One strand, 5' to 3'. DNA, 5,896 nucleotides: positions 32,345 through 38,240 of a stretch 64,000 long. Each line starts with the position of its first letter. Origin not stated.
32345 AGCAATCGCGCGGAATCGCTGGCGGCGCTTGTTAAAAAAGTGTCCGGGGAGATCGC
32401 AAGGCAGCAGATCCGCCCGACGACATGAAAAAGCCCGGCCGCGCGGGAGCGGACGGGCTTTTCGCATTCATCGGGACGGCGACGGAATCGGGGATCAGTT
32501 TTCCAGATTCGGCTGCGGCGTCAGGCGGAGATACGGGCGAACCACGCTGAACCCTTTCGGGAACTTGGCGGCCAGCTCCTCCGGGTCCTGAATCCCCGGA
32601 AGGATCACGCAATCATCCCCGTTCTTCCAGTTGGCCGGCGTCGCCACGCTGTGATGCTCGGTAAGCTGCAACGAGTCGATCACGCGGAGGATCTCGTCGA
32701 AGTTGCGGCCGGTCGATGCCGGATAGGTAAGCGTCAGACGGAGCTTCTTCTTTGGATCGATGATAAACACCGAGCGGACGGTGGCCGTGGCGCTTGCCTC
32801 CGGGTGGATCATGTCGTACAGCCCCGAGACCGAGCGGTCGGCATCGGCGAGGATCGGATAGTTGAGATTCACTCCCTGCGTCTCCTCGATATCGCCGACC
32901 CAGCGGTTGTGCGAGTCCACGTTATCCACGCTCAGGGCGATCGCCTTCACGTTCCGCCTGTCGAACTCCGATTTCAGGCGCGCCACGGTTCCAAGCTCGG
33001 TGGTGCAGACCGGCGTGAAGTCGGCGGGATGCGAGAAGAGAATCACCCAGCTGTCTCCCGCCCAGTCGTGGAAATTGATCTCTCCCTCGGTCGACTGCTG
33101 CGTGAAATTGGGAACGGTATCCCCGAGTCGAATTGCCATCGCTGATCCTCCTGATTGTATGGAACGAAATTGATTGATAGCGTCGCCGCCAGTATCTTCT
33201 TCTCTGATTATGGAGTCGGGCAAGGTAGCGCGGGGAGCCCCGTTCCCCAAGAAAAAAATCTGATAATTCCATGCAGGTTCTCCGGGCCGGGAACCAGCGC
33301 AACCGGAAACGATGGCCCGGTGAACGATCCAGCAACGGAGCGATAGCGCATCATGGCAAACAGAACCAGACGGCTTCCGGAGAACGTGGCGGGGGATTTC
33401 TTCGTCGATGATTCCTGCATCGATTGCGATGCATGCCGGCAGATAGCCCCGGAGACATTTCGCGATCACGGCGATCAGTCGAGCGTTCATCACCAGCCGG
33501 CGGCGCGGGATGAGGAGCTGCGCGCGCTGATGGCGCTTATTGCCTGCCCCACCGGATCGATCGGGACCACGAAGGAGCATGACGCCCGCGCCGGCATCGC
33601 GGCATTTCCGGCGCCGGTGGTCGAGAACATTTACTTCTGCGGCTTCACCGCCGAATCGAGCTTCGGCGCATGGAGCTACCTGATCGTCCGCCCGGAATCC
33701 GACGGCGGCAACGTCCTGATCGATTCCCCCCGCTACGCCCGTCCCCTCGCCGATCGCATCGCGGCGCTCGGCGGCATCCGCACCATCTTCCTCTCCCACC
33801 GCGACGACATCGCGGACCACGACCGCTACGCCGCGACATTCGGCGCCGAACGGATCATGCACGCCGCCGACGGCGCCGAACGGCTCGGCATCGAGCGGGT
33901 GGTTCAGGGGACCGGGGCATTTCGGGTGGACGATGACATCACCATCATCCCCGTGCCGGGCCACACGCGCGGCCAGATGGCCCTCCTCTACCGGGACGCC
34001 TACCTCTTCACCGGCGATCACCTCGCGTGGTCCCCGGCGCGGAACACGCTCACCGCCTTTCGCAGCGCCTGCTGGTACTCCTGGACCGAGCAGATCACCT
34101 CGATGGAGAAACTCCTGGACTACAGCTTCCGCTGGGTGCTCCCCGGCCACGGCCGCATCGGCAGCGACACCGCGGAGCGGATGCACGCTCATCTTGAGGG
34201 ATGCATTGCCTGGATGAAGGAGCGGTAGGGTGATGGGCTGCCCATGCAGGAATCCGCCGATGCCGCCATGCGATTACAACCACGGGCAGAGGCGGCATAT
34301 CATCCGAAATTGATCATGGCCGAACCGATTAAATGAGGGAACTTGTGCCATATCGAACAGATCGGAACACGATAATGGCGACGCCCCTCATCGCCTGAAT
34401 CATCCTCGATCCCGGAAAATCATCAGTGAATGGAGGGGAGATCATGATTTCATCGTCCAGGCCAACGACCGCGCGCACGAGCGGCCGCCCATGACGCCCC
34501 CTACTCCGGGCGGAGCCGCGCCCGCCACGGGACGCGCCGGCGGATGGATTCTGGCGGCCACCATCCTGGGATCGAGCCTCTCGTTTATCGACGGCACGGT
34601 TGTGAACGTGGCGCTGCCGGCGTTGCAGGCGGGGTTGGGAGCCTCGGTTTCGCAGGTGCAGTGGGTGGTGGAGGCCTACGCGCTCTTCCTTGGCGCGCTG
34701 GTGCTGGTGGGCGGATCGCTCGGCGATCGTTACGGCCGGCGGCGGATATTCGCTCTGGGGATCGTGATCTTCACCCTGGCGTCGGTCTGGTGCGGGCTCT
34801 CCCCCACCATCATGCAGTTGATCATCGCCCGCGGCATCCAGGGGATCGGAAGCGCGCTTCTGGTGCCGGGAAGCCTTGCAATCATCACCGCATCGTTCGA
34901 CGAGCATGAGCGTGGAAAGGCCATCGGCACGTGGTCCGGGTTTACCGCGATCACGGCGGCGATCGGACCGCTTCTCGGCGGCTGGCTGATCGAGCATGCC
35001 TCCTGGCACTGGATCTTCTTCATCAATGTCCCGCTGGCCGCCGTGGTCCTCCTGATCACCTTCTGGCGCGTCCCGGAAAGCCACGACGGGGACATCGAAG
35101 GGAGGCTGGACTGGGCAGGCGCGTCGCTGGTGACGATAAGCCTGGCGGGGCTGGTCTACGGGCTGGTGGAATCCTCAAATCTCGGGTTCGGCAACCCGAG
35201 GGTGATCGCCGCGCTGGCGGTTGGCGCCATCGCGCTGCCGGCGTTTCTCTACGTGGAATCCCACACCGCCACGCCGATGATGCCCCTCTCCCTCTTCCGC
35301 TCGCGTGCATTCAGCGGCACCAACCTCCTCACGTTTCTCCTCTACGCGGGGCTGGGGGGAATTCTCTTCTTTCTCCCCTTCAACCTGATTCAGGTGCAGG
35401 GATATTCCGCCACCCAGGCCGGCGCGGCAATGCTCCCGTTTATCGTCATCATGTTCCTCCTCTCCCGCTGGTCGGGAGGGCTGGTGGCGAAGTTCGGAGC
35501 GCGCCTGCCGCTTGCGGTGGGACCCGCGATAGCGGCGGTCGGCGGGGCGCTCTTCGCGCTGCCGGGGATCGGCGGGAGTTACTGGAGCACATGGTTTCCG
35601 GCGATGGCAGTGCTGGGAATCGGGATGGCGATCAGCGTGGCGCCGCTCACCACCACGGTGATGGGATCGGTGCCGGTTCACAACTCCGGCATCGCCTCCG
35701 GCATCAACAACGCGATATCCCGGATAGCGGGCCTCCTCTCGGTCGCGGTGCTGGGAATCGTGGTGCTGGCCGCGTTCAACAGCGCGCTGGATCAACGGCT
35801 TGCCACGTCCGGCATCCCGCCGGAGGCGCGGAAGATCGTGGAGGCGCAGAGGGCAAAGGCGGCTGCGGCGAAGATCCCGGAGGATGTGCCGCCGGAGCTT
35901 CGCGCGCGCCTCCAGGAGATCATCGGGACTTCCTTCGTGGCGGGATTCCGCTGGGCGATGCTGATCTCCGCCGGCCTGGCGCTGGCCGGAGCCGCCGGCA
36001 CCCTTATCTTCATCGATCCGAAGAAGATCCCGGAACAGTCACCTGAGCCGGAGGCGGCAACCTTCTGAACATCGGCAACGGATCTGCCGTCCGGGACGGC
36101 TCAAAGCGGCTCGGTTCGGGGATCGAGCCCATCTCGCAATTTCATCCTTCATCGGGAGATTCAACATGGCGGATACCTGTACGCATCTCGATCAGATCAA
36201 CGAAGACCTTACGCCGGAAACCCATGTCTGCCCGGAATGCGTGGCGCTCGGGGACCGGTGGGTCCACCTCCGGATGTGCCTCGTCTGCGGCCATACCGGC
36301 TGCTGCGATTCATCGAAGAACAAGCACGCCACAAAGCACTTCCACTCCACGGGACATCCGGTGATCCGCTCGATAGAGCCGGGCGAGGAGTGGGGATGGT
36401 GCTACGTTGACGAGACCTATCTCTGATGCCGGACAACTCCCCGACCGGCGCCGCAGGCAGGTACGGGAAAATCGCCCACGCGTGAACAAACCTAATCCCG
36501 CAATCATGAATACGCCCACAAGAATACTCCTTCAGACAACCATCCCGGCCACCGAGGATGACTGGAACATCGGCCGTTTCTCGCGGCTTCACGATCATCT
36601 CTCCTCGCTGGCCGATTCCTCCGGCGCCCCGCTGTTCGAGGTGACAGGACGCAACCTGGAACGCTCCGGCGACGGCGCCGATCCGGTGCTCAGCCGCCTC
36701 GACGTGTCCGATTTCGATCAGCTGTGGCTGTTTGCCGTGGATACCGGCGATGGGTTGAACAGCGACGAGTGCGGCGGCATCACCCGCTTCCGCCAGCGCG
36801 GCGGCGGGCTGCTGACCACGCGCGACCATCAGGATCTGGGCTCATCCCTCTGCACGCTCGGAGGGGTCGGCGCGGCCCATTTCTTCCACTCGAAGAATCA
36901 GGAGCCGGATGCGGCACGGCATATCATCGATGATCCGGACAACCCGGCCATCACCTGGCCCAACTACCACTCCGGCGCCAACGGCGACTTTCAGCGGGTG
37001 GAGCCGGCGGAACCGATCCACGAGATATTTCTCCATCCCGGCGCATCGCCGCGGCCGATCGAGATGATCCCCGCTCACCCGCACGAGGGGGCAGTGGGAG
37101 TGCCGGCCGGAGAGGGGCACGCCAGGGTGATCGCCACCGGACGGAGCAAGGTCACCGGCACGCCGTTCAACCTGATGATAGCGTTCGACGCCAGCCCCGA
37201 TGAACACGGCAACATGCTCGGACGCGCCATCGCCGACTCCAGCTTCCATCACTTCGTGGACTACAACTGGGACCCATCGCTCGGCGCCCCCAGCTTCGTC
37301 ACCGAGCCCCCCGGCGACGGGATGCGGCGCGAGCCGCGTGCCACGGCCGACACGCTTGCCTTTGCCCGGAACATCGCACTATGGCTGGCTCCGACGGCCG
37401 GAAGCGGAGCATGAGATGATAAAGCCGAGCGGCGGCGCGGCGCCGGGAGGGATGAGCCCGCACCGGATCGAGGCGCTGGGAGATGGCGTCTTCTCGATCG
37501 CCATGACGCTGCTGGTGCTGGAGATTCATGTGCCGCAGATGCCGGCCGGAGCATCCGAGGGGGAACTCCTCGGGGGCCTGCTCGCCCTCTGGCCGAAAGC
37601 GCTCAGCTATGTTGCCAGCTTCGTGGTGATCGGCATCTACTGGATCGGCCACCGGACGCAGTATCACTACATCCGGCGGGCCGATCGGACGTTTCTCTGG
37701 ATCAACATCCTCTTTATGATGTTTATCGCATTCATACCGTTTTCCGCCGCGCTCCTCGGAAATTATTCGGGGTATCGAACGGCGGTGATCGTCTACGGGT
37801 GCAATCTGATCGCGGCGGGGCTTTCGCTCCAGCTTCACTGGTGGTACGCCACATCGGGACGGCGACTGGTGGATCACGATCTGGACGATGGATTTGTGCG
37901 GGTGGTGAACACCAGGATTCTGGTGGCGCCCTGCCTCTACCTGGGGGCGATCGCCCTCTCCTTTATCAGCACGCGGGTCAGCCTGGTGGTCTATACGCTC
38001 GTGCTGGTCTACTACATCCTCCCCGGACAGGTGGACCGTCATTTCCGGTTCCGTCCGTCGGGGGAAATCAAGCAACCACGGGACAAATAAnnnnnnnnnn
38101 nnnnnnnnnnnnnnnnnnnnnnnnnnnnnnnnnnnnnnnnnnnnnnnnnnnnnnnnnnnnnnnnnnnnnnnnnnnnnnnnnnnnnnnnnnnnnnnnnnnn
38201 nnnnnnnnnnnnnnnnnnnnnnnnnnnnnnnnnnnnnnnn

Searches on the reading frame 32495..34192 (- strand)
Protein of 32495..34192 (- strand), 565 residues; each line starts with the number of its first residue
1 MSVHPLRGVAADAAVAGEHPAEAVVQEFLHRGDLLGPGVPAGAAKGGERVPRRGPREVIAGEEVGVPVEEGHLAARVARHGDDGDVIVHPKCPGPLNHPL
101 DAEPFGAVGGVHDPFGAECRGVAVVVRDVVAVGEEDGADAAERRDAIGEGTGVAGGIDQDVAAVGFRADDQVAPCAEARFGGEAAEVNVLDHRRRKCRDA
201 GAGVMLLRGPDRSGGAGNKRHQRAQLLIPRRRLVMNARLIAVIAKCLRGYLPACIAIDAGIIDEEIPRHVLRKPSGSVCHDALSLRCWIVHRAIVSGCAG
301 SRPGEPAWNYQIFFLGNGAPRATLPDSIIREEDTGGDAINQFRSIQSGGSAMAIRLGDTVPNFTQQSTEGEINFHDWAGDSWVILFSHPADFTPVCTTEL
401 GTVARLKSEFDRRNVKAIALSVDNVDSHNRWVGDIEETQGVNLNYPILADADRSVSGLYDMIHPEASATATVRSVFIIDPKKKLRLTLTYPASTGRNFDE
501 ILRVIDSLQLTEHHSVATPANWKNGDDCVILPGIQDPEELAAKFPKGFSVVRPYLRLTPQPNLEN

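Call 64: search_protein_families(library=pfam, proteins=[window:32495-34192:-], max_evalue=0.0001)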
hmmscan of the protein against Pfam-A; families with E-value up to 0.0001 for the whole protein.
window:32495-34192:- (565 aa): 3 families
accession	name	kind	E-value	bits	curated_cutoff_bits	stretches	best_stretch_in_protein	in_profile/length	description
PF00578.27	AhpC-TSA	-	4.7e-30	104.5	26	1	357-485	2-122/124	AhpC/TSA family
PF08534.16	Redoxin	-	1.6e-13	51.1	26.6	1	357-487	3-131/148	Redoxin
PF10417.14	1-cysPrx_C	-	1.7e-07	31.5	21.1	1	507-545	1-39/41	C-terminal domain of 1-Cys peroxiredoxin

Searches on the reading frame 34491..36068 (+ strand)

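Call 64: search_protein_families(library=pfam, proteins=[window:34491-36068:+], max_evalue=0.0001)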
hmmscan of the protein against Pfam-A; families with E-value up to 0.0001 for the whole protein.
window:34491-36068:+ (525 aa): 3 families
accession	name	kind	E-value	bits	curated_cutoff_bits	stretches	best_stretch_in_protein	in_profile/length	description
PF07690.21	MFS_1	-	4e-61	207.3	33.4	1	25-417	2-346/347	Major Facilitator Superfamily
PF00083.30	Sugar_tr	-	3.3e-08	33.3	22.3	1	52-197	44-194/452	Sugar (and other) transporter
PF05977.19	MFS_3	-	1.9e-06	27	27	1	19-194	14-189/524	Transmembrane secretion effector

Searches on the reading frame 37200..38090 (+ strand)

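Call 64: search_protein_families(library=pfam, proteins=[window:37200-38090:+], max_evalue=0.0001)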
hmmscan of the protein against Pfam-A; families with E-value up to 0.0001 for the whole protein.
window:37200-38090:+ (296 aa): 1 family
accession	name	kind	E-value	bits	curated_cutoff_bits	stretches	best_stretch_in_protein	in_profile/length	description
PF06736.16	TMEM175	-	2.3e-29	102.2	25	1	89-180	1-88/88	Endosomal/lysosomal potassium channel TMEM175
